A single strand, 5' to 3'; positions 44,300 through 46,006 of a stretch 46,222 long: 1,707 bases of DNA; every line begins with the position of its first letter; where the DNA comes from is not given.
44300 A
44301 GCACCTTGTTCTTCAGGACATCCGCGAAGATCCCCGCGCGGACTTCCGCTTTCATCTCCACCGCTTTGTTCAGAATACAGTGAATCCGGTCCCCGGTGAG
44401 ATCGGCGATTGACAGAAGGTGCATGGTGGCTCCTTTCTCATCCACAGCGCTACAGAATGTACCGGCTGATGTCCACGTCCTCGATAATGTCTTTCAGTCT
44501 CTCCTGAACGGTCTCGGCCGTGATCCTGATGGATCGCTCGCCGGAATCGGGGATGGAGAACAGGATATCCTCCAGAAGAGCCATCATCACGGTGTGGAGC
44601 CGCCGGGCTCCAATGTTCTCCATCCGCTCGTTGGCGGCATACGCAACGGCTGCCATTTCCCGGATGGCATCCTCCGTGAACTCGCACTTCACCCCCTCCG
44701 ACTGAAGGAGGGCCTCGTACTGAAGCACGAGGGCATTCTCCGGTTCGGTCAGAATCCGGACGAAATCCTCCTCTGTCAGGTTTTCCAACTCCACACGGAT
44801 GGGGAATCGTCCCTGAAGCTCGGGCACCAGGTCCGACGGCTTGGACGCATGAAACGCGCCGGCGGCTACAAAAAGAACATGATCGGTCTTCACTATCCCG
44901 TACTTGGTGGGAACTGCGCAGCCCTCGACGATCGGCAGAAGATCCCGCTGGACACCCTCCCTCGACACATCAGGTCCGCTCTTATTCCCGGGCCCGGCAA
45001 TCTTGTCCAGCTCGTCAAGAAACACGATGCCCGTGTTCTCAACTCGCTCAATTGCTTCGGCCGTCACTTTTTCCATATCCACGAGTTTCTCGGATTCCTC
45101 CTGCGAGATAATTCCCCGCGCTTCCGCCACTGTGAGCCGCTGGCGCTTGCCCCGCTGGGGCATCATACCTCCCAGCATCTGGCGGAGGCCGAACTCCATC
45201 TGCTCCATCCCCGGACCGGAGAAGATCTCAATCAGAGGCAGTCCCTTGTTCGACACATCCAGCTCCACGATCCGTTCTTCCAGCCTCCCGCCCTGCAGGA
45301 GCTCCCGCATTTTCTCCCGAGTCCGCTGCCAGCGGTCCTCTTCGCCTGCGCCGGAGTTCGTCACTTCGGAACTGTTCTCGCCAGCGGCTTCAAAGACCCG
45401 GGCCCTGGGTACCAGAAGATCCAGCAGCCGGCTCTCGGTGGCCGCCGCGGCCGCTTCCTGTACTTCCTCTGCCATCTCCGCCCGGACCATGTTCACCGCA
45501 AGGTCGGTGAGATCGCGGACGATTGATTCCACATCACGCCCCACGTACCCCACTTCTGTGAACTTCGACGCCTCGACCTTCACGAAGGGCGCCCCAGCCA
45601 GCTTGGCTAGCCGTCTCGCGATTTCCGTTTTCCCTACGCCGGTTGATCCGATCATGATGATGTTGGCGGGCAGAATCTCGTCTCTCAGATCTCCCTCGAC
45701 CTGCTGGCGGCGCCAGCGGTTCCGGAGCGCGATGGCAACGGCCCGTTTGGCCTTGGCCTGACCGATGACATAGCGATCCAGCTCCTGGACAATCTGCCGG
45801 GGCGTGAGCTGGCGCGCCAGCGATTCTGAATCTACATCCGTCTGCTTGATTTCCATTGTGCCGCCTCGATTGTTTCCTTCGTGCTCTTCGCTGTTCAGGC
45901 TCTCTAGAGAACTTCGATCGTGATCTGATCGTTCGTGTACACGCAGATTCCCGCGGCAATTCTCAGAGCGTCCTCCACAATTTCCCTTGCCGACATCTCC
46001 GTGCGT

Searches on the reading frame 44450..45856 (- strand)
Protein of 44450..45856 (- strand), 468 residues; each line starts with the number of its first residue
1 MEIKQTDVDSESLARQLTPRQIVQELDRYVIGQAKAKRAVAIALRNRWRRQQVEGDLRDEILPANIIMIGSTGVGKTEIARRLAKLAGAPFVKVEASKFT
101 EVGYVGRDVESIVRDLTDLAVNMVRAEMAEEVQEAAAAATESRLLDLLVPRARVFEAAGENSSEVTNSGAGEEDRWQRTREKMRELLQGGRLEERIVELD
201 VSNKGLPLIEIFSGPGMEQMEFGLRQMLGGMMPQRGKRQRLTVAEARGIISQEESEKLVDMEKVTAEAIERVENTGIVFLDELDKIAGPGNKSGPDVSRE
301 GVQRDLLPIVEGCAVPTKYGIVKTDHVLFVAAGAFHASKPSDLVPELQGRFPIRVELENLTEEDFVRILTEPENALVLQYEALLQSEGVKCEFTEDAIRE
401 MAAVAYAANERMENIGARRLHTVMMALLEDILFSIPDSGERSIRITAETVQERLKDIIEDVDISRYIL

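Call 24: find_encoding_contigs(protein=window:44450-45856:-, flank=10000, max_places=2)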
Protein window:44450-45856:- (468 aa): 3 contigs read that carry it; 2 places shown.
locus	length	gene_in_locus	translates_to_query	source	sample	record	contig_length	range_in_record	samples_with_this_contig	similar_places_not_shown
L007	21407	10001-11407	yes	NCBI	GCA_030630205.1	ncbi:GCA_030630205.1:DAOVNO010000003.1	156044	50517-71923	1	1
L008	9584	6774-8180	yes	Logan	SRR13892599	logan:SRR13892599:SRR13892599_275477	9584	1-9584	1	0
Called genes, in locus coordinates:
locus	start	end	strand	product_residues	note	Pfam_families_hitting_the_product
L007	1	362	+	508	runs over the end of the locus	PF00117:GATase, PF07722:Peptidase_C26, PF02540:NAD_synthase (faint), PF00958:GMP_synt_C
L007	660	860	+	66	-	PF00313:CSD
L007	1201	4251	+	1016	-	PF07517:SecA_DEAD, PF00270:DEAD (faint), PF01043:SecA_PP_bind, PF21090:P-loop_SecA, PF07516:SecA_SW, PF02810:SEC-C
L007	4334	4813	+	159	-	PF04361:DUF494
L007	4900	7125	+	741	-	PF01751:Toprim, PF01131:Topoisom_bac, PF01396:Zn_ribbon_Top1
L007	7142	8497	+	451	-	PF01134:GIDA, PF01262:AlaDh_PNT_C (weak), PF01266:DAO, PF07992:Pyr_redox_2 (weak), PF12831:FAD_oxidored (weak), PF13450:NAD_binding_8 (weak)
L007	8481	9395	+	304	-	PF02899:Phage_int_SAM_1, PF00589:Phage_integrase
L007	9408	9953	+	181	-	PF00227:Proteasome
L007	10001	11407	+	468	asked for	PF07728:AAA_5 (faint), PF00004:AAA (weak), PF07724:AAA_2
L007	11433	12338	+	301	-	PF02729:OTCace_N, PF00185:OTCace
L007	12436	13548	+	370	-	PF13205:Big_5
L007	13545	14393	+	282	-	PF01678:DAP_epimerase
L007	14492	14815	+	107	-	PF00216:Bac_DNA_binding, PF18291:HU-HIG (weak)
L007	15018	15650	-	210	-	-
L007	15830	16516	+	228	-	-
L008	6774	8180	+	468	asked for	PF07728:AAA_5 (faint), PF00004:AAA (weak), PF07724:AAA_2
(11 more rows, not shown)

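Call 78: list_cluster_members(proteins=[window:44450-45856:-, window:16293-17729:-, window:17704-19752:-, window:43519-44445:-])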
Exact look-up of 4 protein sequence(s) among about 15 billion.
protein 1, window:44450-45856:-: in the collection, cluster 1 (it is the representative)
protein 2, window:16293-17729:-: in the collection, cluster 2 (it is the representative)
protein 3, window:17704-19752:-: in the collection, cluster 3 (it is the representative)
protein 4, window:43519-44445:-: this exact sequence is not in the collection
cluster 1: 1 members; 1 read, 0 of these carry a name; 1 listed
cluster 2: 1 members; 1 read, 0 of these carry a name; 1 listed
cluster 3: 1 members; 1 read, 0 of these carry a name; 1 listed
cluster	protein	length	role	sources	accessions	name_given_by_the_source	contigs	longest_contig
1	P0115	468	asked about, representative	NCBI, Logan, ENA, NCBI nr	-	-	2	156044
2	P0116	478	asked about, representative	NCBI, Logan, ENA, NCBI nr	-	-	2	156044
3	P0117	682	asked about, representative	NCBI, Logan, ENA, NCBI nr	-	-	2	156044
